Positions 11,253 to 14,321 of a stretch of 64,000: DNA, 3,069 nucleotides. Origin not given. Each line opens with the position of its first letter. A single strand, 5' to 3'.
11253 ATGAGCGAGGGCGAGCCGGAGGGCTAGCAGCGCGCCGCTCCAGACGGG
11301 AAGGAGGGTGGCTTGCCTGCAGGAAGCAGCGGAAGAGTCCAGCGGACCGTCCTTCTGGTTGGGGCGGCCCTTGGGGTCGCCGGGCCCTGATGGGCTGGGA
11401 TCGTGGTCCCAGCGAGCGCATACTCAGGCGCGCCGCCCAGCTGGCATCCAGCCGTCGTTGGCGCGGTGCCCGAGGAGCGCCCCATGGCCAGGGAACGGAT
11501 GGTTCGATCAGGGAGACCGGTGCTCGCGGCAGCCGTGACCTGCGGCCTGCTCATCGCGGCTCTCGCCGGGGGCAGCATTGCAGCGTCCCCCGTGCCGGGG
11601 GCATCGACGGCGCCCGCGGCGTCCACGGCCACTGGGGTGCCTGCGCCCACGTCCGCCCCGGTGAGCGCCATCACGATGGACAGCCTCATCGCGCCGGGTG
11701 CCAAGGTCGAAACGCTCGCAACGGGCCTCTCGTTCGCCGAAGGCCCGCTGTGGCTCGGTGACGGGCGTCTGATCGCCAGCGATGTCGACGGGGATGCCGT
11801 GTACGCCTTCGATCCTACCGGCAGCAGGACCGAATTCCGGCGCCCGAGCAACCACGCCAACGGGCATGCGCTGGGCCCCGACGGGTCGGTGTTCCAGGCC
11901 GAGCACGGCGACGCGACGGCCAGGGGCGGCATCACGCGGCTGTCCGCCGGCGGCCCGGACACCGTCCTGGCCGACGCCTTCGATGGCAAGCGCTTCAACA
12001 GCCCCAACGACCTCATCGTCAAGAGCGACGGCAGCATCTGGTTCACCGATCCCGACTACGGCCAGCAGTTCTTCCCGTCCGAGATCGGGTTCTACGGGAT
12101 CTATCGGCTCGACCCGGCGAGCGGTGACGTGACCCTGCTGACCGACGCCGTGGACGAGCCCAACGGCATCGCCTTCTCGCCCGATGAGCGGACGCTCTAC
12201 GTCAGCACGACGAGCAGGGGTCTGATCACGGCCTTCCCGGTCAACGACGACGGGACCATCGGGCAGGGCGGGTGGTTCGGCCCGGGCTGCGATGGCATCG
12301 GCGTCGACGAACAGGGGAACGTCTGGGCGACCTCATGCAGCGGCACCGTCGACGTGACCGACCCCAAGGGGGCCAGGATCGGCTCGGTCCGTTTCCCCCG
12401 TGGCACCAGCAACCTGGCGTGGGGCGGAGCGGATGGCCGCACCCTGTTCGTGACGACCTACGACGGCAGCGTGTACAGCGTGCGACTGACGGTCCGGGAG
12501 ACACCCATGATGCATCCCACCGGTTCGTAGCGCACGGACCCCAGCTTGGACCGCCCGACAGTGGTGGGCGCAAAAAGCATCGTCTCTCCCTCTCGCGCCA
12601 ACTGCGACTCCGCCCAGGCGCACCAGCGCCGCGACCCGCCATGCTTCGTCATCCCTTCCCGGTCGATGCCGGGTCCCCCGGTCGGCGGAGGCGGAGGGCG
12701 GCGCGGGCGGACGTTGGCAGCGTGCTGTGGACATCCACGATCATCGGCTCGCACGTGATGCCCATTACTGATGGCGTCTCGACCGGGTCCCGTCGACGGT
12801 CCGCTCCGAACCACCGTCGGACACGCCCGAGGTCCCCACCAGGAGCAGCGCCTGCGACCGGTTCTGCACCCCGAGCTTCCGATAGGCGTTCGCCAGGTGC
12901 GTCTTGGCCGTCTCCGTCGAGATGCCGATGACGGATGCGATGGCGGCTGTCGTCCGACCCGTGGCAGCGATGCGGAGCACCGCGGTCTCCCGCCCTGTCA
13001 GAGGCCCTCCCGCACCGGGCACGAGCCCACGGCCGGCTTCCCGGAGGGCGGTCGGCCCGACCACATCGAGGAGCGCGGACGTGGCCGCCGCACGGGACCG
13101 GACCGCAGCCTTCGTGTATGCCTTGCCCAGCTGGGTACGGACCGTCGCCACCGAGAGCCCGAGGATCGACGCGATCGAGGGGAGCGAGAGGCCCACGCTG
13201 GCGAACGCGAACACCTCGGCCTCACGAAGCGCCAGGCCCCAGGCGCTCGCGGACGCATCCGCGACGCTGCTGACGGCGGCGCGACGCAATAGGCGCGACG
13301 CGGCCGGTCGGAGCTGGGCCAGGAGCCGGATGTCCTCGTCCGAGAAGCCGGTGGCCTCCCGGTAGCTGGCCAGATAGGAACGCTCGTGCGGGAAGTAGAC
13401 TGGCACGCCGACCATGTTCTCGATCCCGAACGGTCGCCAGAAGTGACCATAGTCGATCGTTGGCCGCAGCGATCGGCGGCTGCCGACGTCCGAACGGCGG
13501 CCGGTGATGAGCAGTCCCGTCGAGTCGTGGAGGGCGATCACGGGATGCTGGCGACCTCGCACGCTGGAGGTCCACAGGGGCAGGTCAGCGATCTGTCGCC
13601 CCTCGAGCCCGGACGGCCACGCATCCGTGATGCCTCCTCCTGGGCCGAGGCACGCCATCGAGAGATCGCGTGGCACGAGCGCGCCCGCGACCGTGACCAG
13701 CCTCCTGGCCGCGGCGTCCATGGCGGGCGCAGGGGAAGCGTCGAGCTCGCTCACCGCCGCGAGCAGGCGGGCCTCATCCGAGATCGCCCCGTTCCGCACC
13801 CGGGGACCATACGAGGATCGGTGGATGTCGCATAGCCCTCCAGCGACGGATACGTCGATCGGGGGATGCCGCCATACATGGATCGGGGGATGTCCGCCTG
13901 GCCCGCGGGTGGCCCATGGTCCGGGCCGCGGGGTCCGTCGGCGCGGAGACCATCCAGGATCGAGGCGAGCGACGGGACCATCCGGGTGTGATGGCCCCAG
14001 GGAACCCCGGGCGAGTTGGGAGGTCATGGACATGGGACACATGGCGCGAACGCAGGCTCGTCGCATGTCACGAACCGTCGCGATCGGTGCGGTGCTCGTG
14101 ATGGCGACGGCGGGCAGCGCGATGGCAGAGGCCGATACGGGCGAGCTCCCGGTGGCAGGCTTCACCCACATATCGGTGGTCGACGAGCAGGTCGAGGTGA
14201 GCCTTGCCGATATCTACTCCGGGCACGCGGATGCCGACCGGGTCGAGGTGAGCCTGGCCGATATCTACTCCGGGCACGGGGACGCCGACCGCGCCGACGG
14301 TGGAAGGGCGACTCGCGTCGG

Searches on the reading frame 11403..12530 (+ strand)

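Call 39: search_protein_families(library=pfam, proteins=[window:11403-12530:+], max_evalue=0.001)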
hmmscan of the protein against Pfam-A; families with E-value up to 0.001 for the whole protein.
window:11403-12530:+ (375 aa): 1 family
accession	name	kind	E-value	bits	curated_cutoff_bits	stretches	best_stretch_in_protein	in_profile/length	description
PF08450.18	SGL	-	8.8e-41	140.5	26.3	1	111-352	1-244/246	SMP-30/Gluconolactonase/LRE-like region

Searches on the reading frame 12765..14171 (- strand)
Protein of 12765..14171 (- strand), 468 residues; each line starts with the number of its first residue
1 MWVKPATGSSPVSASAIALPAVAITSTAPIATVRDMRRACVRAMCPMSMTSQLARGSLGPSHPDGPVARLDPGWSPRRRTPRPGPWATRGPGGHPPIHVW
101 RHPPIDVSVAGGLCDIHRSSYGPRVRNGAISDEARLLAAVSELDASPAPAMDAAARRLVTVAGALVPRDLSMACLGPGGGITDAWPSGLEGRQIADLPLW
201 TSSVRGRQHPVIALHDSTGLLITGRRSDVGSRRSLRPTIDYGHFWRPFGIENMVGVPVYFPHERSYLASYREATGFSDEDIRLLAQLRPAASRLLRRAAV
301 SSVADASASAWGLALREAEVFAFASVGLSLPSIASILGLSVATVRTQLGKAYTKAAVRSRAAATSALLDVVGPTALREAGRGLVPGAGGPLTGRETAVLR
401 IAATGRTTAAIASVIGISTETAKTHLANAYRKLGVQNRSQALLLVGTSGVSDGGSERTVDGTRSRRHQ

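Call 39: search_protein_families(library=pfam, proteins=[window:12765-14171:-], max_evalue=0.001)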
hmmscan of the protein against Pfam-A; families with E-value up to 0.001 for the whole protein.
window:12765-14171:- (468 aa): 4 families
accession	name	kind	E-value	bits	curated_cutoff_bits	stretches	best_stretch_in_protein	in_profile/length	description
PF00196.25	GerE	-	1.5e-22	79.4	23.5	2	390-443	2-55/57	Bacterial regulatory proteins, luxR family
PF08281.18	Sigma70_r4_2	-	1.8e-09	37.5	25.7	1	317-353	15-52/54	Sigma-70, region 4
PF04545.22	Sigma70_r4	-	4e-05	23.5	24.1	0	395-433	9-48/50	Sigma-70, region 4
PF13384.12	HTH_23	-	0.00024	21.3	24.6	0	318-345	8-35/50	Homeodomain-like domain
